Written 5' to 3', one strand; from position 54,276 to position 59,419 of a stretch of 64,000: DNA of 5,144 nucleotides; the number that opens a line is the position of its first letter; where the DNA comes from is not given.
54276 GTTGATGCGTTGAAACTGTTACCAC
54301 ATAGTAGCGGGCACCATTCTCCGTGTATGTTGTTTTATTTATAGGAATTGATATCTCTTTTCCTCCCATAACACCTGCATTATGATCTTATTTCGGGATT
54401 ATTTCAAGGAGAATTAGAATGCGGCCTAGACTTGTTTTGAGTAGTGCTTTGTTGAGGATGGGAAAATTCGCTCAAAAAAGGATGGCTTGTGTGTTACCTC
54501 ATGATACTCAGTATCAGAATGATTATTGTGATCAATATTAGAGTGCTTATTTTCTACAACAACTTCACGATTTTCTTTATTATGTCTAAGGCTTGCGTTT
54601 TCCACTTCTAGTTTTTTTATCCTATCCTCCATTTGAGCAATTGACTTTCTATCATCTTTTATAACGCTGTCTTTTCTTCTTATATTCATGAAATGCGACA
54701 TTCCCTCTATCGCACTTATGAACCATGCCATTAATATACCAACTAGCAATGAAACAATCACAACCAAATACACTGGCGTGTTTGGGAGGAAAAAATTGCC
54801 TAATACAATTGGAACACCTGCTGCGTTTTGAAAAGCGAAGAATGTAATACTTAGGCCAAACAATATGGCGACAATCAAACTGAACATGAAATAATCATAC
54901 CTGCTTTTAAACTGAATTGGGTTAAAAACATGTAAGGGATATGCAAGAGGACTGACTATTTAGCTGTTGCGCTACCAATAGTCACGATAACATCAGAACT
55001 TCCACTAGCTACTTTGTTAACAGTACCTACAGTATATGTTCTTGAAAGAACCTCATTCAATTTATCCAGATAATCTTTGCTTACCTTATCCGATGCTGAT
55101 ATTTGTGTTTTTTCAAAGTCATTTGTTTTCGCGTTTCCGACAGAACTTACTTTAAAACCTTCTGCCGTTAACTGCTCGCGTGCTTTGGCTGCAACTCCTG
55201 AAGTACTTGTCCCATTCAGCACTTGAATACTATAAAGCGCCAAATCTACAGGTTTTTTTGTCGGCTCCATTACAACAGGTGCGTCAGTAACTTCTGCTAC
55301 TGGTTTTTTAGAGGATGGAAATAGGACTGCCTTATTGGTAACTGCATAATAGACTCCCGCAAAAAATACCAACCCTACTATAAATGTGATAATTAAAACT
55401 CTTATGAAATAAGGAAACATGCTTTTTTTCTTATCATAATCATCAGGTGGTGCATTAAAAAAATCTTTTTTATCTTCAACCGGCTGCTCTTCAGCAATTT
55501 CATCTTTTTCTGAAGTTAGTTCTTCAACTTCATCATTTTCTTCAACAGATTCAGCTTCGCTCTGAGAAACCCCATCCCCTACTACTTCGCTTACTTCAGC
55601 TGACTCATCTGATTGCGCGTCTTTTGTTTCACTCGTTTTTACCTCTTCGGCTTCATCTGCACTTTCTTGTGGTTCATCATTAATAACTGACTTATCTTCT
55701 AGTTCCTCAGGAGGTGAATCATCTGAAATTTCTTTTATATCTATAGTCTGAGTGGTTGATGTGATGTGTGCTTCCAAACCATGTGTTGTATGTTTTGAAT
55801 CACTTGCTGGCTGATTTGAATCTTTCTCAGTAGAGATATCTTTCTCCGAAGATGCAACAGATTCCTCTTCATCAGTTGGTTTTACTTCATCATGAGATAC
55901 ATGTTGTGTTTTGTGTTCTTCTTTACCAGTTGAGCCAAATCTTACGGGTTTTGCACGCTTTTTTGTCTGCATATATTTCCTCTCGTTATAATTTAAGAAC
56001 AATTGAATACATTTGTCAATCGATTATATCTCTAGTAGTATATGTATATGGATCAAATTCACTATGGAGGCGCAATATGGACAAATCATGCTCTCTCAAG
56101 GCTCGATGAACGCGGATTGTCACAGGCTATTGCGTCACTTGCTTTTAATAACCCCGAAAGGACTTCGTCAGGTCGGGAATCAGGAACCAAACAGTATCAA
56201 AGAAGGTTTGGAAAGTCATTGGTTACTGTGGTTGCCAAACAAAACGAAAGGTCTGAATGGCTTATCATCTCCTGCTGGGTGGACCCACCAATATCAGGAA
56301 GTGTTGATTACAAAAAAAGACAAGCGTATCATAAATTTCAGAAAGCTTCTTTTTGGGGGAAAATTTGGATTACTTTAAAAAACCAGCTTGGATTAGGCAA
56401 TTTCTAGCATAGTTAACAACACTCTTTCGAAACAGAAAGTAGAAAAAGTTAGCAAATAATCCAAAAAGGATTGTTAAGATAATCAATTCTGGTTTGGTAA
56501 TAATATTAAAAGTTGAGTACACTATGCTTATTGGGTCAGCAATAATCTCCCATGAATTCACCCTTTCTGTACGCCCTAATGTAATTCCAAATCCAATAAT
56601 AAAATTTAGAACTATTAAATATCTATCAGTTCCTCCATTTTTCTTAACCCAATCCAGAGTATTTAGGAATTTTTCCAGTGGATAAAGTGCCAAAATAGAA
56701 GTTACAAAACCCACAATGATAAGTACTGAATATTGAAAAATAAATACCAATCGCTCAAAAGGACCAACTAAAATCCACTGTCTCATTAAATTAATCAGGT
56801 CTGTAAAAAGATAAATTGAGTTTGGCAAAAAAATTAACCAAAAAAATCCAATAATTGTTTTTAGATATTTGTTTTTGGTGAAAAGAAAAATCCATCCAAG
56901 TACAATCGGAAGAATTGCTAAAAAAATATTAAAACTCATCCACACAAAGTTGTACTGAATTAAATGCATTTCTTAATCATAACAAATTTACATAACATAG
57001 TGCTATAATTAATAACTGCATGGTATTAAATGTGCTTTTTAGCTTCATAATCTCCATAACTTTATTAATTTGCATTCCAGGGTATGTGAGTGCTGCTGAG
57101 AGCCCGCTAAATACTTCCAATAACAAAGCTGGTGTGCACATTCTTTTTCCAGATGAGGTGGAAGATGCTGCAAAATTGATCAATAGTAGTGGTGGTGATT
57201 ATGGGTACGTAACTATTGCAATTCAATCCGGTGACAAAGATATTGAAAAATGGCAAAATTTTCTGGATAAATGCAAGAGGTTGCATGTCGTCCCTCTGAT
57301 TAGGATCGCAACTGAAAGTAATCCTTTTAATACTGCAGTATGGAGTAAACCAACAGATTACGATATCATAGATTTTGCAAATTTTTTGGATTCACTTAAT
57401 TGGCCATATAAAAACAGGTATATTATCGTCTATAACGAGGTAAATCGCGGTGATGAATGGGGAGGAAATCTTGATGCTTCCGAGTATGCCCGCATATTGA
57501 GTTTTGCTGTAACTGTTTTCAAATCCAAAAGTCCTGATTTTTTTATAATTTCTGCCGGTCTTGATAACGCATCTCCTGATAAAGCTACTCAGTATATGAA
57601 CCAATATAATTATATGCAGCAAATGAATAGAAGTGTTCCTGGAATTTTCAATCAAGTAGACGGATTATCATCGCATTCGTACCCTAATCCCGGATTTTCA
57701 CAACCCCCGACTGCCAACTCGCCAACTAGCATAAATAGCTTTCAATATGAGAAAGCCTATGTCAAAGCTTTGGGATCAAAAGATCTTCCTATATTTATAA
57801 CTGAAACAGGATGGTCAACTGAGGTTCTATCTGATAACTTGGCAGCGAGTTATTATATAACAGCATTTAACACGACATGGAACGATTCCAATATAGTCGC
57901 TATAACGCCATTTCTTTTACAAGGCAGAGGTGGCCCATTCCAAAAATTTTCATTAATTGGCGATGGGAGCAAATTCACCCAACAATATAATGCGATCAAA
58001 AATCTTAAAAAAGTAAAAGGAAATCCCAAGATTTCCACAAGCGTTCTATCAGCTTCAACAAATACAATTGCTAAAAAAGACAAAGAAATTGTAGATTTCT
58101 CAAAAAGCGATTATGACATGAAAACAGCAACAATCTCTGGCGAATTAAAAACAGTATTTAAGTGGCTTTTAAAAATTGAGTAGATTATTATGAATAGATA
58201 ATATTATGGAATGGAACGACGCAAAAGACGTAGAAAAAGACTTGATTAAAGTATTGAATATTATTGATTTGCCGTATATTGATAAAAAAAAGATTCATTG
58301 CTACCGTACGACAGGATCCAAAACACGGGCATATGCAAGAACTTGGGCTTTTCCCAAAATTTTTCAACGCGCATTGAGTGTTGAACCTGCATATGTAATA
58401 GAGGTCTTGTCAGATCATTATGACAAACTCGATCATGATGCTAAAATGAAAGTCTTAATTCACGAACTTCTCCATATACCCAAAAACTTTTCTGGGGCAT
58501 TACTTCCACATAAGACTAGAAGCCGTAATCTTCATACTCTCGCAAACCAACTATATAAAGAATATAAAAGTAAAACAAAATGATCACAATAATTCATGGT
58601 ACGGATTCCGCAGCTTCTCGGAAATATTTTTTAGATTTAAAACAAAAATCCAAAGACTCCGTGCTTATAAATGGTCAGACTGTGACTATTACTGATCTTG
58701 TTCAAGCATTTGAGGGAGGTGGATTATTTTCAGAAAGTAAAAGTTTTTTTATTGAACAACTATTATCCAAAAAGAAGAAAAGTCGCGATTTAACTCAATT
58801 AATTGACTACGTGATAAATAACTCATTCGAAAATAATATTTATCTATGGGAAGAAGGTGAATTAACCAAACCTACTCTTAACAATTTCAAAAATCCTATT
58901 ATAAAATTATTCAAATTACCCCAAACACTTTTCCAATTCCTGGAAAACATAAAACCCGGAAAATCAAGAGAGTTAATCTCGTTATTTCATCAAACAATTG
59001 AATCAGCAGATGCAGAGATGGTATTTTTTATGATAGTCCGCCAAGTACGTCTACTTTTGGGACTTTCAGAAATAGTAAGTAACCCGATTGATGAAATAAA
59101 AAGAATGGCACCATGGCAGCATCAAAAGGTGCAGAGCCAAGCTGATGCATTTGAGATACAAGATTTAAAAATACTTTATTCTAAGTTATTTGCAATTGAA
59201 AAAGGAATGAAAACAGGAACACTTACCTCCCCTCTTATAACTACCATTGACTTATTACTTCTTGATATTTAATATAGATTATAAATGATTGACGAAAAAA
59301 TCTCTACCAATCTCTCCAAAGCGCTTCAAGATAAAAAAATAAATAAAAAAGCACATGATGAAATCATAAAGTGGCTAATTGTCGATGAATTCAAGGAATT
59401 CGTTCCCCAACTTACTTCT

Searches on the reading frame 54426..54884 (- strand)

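Call 25: search_protein_families(library=pfam, proteins=[window:54426-54884:-], max_evalue=0.00001)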
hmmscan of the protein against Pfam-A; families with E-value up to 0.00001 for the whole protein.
window:54426-54884:- (152 aa): 1 family
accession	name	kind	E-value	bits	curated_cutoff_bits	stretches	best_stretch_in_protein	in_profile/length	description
PF06305.16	LapA_dom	-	3.8e-07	30.4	28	1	19-80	1-61/64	Lipopolysaccharide assembly protein A domain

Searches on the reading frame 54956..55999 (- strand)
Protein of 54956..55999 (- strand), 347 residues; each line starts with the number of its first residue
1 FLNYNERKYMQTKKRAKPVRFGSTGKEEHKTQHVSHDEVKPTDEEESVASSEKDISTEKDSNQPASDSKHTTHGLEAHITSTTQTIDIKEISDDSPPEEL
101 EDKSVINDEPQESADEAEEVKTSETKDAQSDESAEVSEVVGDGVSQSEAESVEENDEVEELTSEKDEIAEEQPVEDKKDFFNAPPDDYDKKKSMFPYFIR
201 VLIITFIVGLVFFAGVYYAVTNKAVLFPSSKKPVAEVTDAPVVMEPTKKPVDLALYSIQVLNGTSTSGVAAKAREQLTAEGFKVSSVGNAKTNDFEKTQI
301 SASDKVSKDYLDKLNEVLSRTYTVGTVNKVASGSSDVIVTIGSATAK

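Call 26: search_protein_families(library=pfam, proteins=[window:54956-55999:-], max_evalue=0.00001)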
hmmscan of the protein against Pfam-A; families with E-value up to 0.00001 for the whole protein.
window:54956-55999:- (347 aa): 1 family
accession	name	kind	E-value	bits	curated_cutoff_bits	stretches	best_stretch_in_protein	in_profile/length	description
PF13399.11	LytR_C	-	3.5e-10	41.1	22.2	1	257-343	3-84/86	LytR cell envelope-related transcriptional attenuator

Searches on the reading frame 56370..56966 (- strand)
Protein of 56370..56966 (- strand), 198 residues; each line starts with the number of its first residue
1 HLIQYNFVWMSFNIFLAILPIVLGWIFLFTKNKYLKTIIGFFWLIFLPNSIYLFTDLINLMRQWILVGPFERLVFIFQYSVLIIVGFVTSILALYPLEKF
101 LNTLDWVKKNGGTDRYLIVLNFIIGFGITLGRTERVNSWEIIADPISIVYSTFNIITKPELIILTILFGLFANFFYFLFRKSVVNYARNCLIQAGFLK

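Call 26: search_protein_families(library=pfam, proteins=[window:56370-56966:-], max_evalue=0.00001)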
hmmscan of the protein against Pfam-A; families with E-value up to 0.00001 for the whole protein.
window:56370-56966:- (198 aa): 1 family
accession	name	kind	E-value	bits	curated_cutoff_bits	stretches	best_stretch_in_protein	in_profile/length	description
PF07099.16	DUF1361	-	4.8e-25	88.8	25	1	12-171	1-165/169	Protein of unknown function (DUF1361)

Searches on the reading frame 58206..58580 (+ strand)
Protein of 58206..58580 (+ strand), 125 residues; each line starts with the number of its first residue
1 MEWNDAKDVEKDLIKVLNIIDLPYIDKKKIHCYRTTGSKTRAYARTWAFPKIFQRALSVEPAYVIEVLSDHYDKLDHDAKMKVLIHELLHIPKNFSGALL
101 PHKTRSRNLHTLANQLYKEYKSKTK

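Call 26: search_protein_families(library=pfam, proteins=[window:58206-58580:+], max_evalue=0.00001)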
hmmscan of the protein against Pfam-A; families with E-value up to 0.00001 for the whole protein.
window:58206-58580:+ (125 aa): 1 family
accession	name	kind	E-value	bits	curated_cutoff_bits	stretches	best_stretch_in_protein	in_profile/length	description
PF18894.6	PhageMetallopep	-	2.2e-20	73.5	23.7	1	1-103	1-111/134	Putative phage metallopeptidase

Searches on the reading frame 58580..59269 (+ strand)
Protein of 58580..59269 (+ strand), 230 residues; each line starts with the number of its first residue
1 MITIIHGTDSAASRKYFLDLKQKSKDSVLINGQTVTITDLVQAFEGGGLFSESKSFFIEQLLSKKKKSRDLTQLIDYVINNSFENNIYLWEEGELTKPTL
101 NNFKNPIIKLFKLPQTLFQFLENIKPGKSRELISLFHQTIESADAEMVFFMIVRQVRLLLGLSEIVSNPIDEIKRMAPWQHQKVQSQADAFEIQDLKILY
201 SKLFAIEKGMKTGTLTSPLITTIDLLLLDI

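Call 26: search_protein_families(library=pfam, proteins=[window:58580-59269:+], max_evalue=0.00001)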
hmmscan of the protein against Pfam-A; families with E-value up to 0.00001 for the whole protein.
window:58580-59269:+ (230 aa): 1 family
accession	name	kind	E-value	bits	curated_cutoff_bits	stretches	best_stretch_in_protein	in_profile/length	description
PF21694.2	DNA_pol3_delta_C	-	6.7e-09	36.2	27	1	115-220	2-113/121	DNA polymerase III delta subunit, C-terminal domain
